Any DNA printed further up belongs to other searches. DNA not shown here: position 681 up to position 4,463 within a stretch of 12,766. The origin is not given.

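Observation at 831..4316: Archaellum motor ATPase FlaI/ArlI is interrupted by two inteins that split its P-loop and its His-box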

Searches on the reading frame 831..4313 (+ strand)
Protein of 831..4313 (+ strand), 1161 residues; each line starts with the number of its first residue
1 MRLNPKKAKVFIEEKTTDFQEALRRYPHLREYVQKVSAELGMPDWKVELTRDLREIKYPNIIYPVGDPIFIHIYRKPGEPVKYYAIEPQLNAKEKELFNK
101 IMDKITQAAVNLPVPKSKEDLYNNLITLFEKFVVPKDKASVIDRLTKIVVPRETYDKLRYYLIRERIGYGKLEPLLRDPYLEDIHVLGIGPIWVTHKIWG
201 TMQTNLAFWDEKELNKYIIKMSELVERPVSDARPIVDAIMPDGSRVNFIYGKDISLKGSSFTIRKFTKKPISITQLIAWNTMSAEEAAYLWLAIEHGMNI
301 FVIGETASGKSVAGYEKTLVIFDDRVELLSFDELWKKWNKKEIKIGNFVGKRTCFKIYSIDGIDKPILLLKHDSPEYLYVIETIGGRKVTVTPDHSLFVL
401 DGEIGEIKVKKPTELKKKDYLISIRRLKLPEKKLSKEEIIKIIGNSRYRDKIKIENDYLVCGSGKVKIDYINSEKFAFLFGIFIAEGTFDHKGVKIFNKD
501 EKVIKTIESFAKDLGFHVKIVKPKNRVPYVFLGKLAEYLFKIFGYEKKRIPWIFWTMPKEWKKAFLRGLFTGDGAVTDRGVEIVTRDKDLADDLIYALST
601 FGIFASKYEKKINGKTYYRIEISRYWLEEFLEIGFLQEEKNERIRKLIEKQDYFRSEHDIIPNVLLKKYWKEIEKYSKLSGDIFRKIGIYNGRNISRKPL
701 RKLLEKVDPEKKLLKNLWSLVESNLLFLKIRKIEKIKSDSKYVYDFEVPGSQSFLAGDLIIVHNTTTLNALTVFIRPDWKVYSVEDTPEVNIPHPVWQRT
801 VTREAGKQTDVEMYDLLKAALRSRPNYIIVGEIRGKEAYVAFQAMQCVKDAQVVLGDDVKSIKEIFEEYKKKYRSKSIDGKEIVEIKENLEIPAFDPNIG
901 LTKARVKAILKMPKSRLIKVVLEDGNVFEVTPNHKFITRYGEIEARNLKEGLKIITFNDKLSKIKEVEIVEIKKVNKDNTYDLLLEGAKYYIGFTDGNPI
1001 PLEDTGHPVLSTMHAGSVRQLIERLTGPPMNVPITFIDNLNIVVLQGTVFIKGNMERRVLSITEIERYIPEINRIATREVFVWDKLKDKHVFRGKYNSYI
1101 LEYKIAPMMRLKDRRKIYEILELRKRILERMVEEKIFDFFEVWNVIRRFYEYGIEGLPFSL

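Call 5: search_protein_families(library=pfam, proteins=[window:831-4313:+])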
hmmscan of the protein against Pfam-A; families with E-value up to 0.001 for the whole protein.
window:831-4313:+ (1161 aa): 5 families
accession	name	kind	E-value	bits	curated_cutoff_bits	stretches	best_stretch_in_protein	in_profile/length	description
PF14890.11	Intein_splicing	-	3.9e-27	95.4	35.8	2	369-764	41-155/155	Intein splicing domain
PF14528.11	LAGLIDADG_3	-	1.9e-22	79.7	22.5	2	560-632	1-79/82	LAGLIDADG-like domain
PF00437.27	T2SSE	-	2.3e-22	79.6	24.9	2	765-846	156-234/370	Type II/IV secretion system protein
PF14527.11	LAGLIDADG_WhiA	-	3.4e-06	27.5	23.2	0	563-618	2-61/93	WhiA LAGLIDADG-like domain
PF05204.19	Hom_end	-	8.7e-05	23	21.1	0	560-611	12-66/110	Homing endonuclease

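Call 6: search_protein_families(library=ncbifam, proteins=[window:831-4313:+], max_evalue=0.01)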
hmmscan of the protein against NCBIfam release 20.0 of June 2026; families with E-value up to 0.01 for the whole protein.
window:831-4313:+ (1161 aa): 24 families
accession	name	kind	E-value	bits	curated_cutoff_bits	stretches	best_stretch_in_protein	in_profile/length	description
NF058587.1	archaellum_moto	equivalog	3.5e-195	649.7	550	3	31-312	2-290/527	archaellum flagellar ATPase motor FlaI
NF053672.1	bindosome_BasE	exception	3.3e-48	164.7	1000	2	70-314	50-287/512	bindosome assembly system ATPase subunit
NF011491.0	PRK14898.1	equivalog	4.4e-39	134.2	783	2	369-766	143-545/860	DNA-directed RNA polymerase subunit A''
TIGR03819.1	heli_sec_ATPase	hypoth_equivalog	4.1e-33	115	373.15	2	139-311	22-192/340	TadA family conjugal transfer-associated ATPase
TIGR02788.1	VirB11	equivalog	2.9e-22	79.1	249.95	2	765-844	158-238/308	P-type DNA transfer ATPase VirB11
TIGR02782.1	TrbB_P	equivalog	4e-20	72.3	304.55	2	175-311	17-150/303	P-type conjugative transfer ATPase TrbB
NF003157.0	PRK04132.1-2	equivalog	2.7e-17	62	1103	1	473-651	169-359/864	replication factor C small subunit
NF011287.0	PRK14698.1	equivalog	8.8e-17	60.4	1238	1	379-773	313-678/1017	V-type ATP synthase subunit A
NF010469.0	PRK13894.1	subfamily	1.1e-15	57.8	508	2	766-844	164-240/320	conjugal transfer ATPase TrbB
TIGR01445.1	intein_Nterm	domain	5.7e-14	52.9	24.5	2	849-938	4-83/83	intein N-terminal splicing region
NF005852.0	PRK07773.1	equivalog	1e-13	50.5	780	1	539-773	590-835/886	replicative DNA helicase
NF010475.0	PRK13900.1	equivalog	2.1e-13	50.1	389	1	764-846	173-257/333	type IV secretion system ATPase VirB11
NF010407.0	PRK13833.1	subfamily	1.4e-11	44.4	499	2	225-312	73-159/323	conjugal transfer protein TrbB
NF011302.0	PRK14714.1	equivalog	7.4e-11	40.3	1791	2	863-985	953-1083/1350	DNA-directed DNA polymerase II large subunit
NF041000.1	ATPase_ComGA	equivalog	3.2e-10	39.4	300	1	765-843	142-218/267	competence type IV pilus ATPase ComGA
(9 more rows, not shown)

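Call 10: find_homologous_proteins(query=window:831-4313:+, max_evalue=1e-10)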
Query window:831-4313:+ (1161 aa): 1209 proteins with E <= 1e-10 among 8000 candidates; the best 120 are listed.
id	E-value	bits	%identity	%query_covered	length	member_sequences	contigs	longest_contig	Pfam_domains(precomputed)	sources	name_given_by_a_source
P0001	0.0e+0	2609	100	100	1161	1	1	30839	PF00437.27,PF14528.12,PF14527.12,PF14890.12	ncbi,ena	-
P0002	0.0e+0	1660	75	72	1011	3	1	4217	PF05204.20,PF00437.27,PF14528.12,PF14527.12,PF14890.12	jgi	-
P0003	0.0e+0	1647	73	72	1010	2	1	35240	PF05204.20,PF00437.27,PF14528.12,PF14527.12,PF14890.12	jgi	-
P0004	0.0e+0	1392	83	35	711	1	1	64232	PF00437.27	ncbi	-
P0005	0.0e+0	1018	62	26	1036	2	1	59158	PF00437.27,PF14890.12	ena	-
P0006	3.0e-265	901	56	26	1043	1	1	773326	PF00437.27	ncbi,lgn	ncbi:hypothetical protein YN1_5660 [Nanoarchaeota archaeon]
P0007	5.1e-215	735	48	25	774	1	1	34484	PF00437.27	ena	-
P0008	4.5e-214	732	49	25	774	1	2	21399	PF00437.27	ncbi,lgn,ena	-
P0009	2.9e-209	716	47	25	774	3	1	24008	PF00437.27,PF14890.12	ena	-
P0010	9.9e-206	704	51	27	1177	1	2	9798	PF00437.27,PF14890.12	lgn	-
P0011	3.0e-200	686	49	26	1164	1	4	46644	PF00437.27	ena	-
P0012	5.1e-198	679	51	26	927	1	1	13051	PF00437.27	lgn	-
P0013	1.2e-196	674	52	26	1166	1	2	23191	PF00437.27,PF14890.12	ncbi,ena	-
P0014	9.4e-192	658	47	27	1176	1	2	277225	PF00437.27,PF14890.12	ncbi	ncbi:MAG: ATPase, T2SS/T4P/T4SS family [Candidatus Woesearchaeota archaeon]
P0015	4.6e-191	656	48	26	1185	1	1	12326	PF00437.27,PF14890.12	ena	-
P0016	1.8e-189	650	48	26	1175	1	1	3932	PF00437.27,PF14890.12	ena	-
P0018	3.0e-177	610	41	26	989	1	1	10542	PF00437.27,PF14890.12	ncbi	-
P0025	9.5e-168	578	44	25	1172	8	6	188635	PF00437.27,PF14890.12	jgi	jgi:flagellar protein FlaI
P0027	1.9e-165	571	34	72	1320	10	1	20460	PF00437.27,PF14528.12,PF14890.12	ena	-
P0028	1.9e-165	571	38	27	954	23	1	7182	PF00437.27,PF14890.12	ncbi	ncbi:MAG: ATPase, T2SS/T4P/T4SS family [Caldisphaera sp.]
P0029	8.3e-158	546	34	71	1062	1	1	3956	PF00437.27,PF14528.12,PF14890.12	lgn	-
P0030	2.3e-157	544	32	71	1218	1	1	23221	PF00437.27,PF01079.26,PF14890.12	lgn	-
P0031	2.4e-157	544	33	48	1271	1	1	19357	PF00437.27,PF14528.12,PF14890.12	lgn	-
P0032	1.9e-155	538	44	26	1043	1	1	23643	PF00437.27,PF14528.12,PF14890.12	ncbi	-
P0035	4.8e-153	530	48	26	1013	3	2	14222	PF00437.27,PF14890.12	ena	-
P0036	5.9e-152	526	45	25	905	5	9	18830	PF00437.27,PF14890.12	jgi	jgi:type IV secretory pathway ATPase VirB11/archaellum biosynthesis ATPase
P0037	7.9e-152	526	32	73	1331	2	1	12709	PF00437.27,PF14528.12,PF14890.12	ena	-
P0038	1.4e-150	522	43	26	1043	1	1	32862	PF00437.27,PF14528.12,PF14890.12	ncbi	-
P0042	2.9e-148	514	45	25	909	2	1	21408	PF00437.27,PF14890.12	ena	-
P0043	9.3e-148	512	44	25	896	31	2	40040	PF00437.27,PF14890.12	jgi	-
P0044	2.5e-147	511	45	25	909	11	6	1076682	PF00437.27,PF14890.12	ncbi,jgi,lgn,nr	ncbi:archaeal flagellar protein FlaI [Desulfurococcaceae archaeon AG1]|jgi:type IV secretory pathway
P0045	4.3e-147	510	43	25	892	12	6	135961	PF00437.27,PF14890.12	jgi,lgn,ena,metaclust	metaclust:\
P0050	1.5e-145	505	43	25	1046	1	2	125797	PF00437.27,PF14890.12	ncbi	-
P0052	2.3e-145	504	40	27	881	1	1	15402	PF00437.27,PF14890.12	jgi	-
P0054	1.6e-144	502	43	25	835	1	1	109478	PF00437.27,PF14890.12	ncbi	-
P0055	4.0e-144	500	45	25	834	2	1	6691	PF00437.27,PF13555.13,PF14890.12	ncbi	-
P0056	5.1e-144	500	45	25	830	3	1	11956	PF00437.27,PF14890.12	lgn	-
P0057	3.4e-143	497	43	25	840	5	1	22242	PF00437.27,PF14890.12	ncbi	-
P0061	6.6e-142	493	43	25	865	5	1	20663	PF00437.27,PF14890.12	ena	-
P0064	2.9e-141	491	38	35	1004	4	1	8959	PF00437.27,PF14890.12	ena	-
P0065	3.8e-141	490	28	67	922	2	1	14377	PF00437.27,PF14890.12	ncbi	-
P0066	9.1e-141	489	44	25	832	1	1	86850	PF00437.27,PF13555.13,PF14890.12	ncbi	-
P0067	2.4e-140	488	42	26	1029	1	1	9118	PF00437.27,PF14528.12,PF14890.12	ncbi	-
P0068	2.6e-140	488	41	26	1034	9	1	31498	PF00437.27,PF13555.13,PF14890.12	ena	-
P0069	5.5e-140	487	41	27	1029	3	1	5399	PF00437.27,PF14528.12,PF14890.12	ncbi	-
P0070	2.4e-139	484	41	25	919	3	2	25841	PF00437.27,PF14890.12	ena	-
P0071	3.2e-139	484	42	25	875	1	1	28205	PF00437.27,PF14890.12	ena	-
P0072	5.7e-138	480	39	25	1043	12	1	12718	PF00437.27,PF14528.12,PF14890.12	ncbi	-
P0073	1.4e-137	479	35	27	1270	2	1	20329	PF00437.27,PF14890.12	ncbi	-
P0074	1.0e-136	476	42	25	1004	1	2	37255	PF00437.27,PF14890.12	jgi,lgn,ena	-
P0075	1.8e-136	475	50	26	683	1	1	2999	PF00437.27,PF14890.12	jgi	jgi:flagellar protein FlaI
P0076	3.8e-136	474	41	25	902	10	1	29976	PF00437.27,PF13555.13,PF14890.12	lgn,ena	-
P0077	5.2e-136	473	41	27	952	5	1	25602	PF00437.27,PF13555.13,PF14890.12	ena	-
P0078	1.1e-135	472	40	25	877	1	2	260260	PF00437.27,PF14890.12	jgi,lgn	jgi:flagellar protein FlaI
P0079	2.2e-135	471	42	25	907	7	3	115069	PF00437.27,PF14890.12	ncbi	-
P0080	3.1e-135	471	42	27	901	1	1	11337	PF00437.27,PF14890.12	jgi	jgi:flagellar protein FlaI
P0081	1.8e-133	465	41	26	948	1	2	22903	PF00437.27,PF14890.12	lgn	-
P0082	1.0e-132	462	42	27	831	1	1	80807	PF00437.27,PF14890.12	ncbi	-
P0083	8.3e-131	456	40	25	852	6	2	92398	PF00437.27,PF14890.12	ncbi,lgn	ncbi:MAG: ATPase, T2SS/T4P/T4SS family [Fervidicoccaceae archaeon]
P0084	4.1e-129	451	42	25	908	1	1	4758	PF00437.27,PF14890.12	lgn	-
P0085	4.6e-127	444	42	25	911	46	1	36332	PF00437.27,PF14890.12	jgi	-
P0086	7.6e-126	440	38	25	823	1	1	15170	PF00437.27,PF14890.12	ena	-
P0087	3.3e-125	438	29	69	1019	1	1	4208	PF00437.27,PF14528.12,PF14890.12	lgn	-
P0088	6.1e-119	417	41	22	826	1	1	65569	PF00437.27,PF14890.12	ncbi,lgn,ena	-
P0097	9.0e-104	367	29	68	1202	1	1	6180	PF00437.27,PF14528.12,PF14890.12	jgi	jgi:type IV secretory pathway ATPase VirB11/archaellum biosynthesis ATPase/intein/homing endonucleas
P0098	1.3e-101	359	34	32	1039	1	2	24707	PF12844.14,PF23989.1,PF00437.27,PF01381.29,PF14528.12,PF14890.12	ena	-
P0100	1.3e-98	350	43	15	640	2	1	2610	PF00437.27,PF14890.12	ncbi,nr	ncbi:MAG TPA: hypothetical protein ENF75_03565, partial [Acidilobales archaeon]|nr:hypothetical prot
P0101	2.6e-96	342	44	14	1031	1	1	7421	PF00437.27,PF14528.12,PF27713.1,PF14890.12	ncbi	-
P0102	3.5e-95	338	28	58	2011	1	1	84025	PF05204.20,PF00437.27,PF14528.12,PF14527.12,PF14890.12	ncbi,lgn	-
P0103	1.7e-93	333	32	28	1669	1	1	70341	PF00437.27,PF14528.12,PF14890.12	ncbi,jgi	-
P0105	3.3e-92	328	30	65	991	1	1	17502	PF00437.27,PF14528.12,PF14890.12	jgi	jgi:type IV secretory pathway ATPase VirB11/archaellum biosynthesis ATPase/intein/homing endonucleas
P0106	1.8e-89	319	30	60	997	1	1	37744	PF00437.27,PF14528.12,PF27713.1,PF14890.12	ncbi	ncbi:MAG: ATPase, T2SS/T4P/T4SS family [Nanoarchaeota archaeon]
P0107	8.3e-89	317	30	60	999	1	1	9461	PF00437.27,PF14528.12,PF27713.1,PF14890.12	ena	-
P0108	1.9e-88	316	34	29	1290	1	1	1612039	PF00437.27,PF14528.12,PF01079.26,PF14890.12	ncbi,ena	-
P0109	9.7e-88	314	37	24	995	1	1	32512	PF23989.1,PF00437.27,PF14528.12,PF27713.1,PF14890.12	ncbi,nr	ncbi:Flp pilus assembly complex ATPase component TadA [Candidatus Woesearchaeota archaeon]|nr:Flp pi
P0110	1.6e-87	313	30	68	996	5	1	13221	PF00437.27,PF14528.12,PF14890.12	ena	-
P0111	4.0e-87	311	45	13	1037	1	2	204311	PF23989.1,PF00437.27,PF14528.12,PF27713.1,PF14890.12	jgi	jgi:flagellar protein FlaI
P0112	4.6e-87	311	34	28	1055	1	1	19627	PF23989.1,PF00437.27,PF14528.12,PF27713.1,PF14890.12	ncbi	-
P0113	8.0e-87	310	30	69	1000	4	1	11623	PF23989.1,PF00437.27,PF14528.12,PF27713.1,PF14890.12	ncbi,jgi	-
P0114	8.8e-87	310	31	65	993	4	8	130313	PF00437.27,PF14528.12,PF14890.12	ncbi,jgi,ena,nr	ncbi:Flp pilus assembly complex ATPase component TadA [Candidatus Pacearchaeota archaeon]|nr:Flp pil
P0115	1.2e-86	310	30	69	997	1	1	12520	PF00437.27,PF14528.12,PF27713.1,PF14890.12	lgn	-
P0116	1.8e-86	309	31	60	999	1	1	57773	PF00437.27,PF14528.12,PF27713.1,PF14890.12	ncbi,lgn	-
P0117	3.4e-86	308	29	68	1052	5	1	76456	PF00437.27,PF23990.2,PF14528.12,PF14890.12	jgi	-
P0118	3.6e-86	308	34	27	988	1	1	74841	PF00437.27,PF14528.12,PF27713.1,PF14890.12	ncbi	-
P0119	5.4e-86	308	29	69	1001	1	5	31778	PF00437.27,PF14528.12,PF27713.1,PF14890.12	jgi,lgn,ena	-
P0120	7.2e-86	307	36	24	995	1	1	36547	PF23989.1,PF00437.27,PF14528.12,PF27713.1,PF14890.12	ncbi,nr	ncbi:Flp pilus assembly complex ATPase component TadA [Candidatus Woesearchaeota archaeon]|nr:Flp pi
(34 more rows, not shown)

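Call 17: find_encoding_contigs(protein=P0001, flank=10000, max_places=3)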
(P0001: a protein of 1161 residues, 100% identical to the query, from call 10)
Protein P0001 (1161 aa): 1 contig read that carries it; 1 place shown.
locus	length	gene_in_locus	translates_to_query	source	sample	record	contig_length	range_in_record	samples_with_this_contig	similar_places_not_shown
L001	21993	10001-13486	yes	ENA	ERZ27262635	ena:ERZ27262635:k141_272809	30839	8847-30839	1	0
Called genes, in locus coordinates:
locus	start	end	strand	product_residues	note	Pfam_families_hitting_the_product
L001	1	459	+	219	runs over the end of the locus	PF03587:EMG1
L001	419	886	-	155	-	PF01569:PAP2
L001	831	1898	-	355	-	-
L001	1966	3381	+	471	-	PF01406:tRNA-synt_1e, PF01921:tRNA-synt_1f (faint), PF09334:tRNA-synt_1g, PF00133:tRNA-synt_1 (faint), PF23493:CysS_C (weak)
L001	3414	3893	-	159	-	PF17146:PIN_6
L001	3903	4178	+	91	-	PF21476:PF0610-like_N, PF23470:Zn_ribbon_PF0610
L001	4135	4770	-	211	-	-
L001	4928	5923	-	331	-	-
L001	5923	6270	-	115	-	PF01984:dsDNA_bind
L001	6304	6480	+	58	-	-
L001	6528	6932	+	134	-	-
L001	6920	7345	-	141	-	-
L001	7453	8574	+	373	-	PF04055:Radical_SAM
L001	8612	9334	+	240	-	PF05377:FlaC_arch, PF04659:Arch_fla_DE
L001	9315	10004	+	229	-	PF06745:ATPase, PF20720:nSTAND3 (faint)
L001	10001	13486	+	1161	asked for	PF14527:LAGLIDADG_WhiA (faint), PF14890:Intein_splicing, PF14528:LAGLIDADG_3, PF00437:T2SSE, PF14890:Intein_splicing (weak)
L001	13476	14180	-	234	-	PF01163:RIO1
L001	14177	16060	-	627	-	PF17214:KH_TffA, PF23023:Anti-Pycsar_Apyc1, PF00753:Lactamase_B, PF12706:Lactamase_B_2 (weak), PF16661:Lactamase_B_6, PF10996:Beta-Casp, PF07521:RMMBL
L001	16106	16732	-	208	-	PF00227:Proteasome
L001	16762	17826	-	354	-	PF20703:nSTAND1 (weak), PF24389:ORC-CDC6-like (faint), PF01637:ATPase_2 (weak), PF04851:ResIII (faint), PF13191:AAA_16 (weak), PF13173:AAA_14 (weak), PF13401:AAA_22, PF03965:Penicillinase_R (weak), +1 more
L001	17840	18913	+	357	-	PF05559:DUF763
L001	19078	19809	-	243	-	PF01026:TatD_DNase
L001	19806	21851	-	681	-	-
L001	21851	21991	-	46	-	?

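Call 48: find_encoding_contigs(protein=P0004, flank=6000, max_places=2)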
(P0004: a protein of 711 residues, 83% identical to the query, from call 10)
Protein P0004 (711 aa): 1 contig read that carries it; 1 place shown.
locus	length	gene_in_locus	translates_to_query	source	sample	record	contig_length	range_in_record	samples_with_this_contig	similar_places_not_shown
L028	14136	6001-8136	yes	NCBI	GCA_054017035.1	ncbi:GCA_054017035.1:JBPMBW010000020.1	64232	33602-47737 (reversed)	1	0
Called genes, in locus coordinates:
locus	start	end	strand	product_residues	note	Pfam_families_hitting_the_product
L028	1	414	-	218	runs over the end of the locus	PF03587:EMG1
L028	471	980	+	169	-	PF00565:SNase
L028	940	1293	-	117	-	-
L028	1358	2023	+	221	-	-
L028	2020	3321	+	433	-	PF00919:UPF0004, PF04055:Radical_SAM, PF01938:TRAM, PF18693:TRAM_2 (weak)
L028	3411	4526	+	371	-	PF04055:Radical_SAM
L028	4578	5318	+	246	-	PF05377:FlaC_arch, PF04659:Arch_fla_DE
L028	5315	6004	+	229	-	PF06745:ATPase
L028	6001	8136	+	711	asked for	PF00437:T2SSE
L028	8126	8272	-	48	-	-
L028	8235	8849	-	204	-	PF05559:DUF763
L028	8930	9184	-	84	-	PF05559:DUF763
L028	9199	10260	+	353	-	PF00437:T2SSE (faint), PF20703:nSTAND1 (weak), PF24389:ORC-CDC6-like (faint), PF01637:ATPase_2, PF13191:AAA_16 (weak), PF13173:AAA_14 (weak), PF13401:AAA_22, PF03965:Penicillinase_R (weak), +3 more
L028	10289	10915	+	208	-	PF00227:Proteasome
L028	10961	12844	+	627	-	PF17214:KH_TffA, PF23023:Anti-Pycsar_Apyc1, PF00753:Lactamase_B, PF12706:Lactamase_B_2 (weak), PF16661:Lactamase_B_6, PF10996:Beta-Casp, PF07521:RMMBL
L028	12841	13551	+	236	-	PF01163:RIO1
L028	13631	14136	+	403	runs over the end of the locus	PF04055:Radical_SAM, PF19238:Radical_SAM_2 (faint)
